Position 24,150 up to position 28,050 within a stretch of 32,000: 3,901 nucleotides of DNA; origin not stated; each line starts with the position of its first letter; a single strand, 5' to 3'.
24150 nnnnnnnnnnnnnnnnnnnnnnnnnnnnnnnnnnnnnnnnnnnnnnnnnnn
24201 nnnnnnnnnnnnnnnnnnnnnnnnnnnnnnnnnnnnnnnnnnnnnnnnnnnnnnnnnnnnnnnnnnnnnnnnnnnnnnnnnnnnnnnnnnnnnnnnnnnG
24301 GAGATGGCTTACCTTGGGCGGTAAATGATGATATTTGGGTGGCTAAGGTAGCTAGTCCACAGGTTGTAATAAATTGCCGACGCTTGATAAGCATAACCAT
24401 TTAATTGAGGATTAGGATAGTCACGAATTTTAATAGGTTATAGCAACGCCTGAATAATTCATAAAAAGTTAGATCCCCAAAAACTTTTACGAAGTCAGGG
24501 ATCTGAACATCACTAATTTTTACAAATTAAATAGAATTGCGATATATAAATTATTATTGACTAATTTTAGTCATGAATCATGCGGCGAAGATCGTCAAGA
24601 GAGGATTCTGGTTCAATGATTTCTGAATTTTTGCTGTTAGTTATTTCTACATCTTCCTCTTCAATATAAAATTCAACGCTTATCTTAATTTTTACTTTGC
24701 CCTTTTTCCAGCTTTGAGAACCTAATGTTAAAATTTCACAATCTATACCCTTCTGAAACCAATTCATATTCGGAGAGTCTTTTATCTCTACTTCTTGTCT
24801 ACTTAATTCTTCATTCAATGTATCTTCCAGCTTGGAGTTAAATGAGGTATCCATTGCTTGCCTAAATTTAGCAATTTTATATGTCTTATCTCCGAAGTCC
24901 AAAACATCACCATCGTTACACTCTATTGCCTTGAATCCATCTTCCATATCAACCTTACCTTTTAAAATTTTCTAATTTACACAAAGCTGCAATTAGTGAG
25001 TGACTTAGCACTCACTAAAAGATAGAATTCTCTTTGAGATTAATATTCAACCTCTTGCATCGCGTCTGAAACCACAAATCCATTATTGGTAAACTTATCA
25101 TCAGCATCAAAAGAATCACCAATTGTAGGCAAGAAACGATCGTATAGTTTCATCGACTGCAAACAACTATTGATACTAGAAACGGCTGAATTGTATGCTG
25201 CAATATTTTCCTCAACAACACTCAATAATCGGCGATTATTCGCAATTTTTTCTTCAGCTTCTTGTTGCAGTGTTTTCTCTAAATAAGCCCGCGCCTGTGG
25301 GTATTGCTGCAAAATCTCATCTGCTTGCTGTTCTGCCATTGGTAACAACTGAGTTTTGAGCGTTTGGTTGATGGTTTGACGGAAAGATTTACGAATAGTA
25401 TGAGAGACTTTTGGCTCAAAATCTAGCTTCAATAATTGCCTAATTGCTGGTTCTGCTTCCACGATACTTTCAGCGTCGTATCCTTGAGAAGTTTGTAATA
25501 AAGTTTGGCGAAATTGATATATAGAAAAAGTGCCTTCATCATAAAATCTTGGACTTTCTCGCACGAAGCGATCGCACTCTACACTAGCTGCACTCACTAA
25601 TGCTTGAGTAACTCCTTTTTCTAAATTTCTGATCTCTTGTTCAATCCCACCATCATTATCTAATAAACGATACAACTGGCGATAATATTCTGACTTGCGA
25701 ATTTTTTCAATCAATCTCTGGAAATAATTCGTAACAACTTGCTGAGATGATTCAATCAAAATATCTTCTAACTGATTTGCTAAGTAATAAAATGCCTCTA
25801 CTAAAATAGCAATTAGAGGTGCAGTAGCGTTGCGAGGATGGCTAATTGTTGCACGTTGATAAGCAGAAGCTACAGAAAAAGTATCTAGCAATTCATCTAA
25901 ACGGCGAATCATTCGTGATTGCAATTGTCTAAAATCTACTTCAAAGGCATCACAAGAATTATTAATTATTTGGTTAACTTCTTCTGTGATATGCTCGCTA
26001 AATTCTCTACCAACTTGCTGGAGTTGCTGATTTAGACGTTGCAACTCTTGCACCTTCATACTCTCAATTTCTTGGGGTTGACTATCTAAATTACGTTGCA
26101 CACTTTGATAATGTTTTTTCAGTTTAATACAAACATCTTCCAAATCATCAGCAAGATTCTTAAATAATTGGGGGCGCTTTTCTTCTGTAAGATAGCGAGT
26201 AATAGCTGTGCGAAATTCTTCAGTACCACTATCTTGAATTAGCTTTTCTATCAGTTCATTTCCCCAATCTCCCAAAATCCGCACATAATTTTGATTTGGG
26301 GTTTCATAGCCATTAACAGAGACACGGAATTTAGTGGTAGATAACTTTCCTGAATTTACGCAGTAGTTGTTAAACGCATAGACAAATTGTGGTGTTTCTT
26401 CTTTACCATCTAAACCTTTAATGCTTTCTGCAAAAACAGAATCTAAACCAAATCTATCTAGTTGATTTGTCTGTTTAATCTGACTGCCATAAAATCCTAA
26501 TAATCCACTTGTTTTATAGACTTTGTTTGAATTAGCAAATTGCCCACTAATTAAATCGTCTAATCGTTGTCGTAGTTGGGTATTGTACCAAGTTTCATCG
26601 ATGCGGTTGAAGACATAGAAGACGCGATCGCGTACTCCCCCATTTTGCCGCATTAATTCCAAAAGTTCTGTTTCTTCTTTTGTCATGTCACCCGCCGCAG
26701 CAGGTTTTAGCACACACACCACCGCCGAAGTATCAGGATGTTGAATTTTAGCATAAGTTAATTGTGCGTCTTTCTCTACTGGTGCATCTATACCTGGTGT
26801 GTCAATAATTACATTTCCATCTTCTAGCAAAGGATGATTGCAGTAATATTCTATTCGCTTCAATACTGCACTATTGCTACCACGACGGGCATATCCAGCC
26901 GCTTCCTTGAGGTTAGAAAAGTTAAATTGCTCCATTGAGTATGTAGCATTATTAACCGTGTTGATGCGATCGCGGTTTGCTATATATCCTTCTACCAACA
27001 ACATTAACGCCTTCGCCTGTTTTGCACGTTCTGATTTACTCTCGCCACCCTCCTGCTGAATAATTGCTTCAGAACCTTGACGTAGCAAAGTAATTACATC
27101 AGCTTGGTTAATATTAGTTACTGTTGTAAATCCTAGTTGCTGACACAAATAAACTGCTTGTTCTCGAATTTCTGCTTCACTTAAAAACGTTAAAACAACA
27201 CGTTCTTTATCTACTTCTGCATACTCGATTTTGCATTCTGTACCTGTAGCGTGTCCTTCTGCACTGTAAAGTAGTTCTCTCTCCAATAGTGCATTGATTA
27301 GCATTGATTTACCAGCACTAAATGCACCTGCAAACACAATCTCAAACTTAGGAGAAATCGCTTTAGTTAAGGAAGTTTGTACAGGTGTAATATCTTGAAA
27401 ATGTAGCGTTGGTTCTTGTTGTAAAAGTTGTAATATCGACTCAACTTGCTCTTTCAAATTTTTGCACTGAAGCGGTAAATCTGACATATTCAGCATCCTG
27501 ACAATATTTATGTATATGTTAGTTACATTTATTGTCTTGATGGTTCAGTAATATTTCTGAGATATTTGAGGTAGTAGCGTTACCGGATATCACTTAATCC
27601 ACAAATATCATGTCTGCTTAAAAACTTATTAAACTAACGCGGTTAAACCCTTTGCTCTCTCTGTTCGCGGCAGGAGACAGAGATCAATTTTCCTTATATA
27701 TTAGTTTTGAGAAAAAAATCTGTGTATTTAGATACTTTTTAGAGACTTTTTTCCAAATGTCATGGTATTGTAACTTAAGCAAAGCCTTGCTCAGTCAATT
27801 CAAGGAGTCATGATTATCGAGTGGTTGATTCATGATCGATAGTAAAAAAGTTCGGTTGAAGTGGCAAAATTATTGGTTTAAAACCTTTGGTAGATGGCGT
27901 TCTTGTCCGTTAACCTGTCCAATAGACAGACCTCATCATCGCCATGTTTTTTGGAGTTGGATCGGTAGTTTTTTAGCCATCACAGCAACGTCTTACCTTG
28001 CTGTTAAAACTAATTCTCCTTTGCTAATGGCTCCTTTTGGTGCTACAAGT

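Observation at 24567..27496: KGK small protein + 818-aa dynamin-like GTPase: a two-gene module with no assigned function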

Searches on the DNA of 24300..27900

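Call 83: search_rna_families(source=window, start=24300, end=27900, threshold=evalue, max_evalue=1)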
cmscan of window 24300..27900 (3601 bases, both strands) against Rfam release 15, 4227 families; matches with E-value up to 1: 0.
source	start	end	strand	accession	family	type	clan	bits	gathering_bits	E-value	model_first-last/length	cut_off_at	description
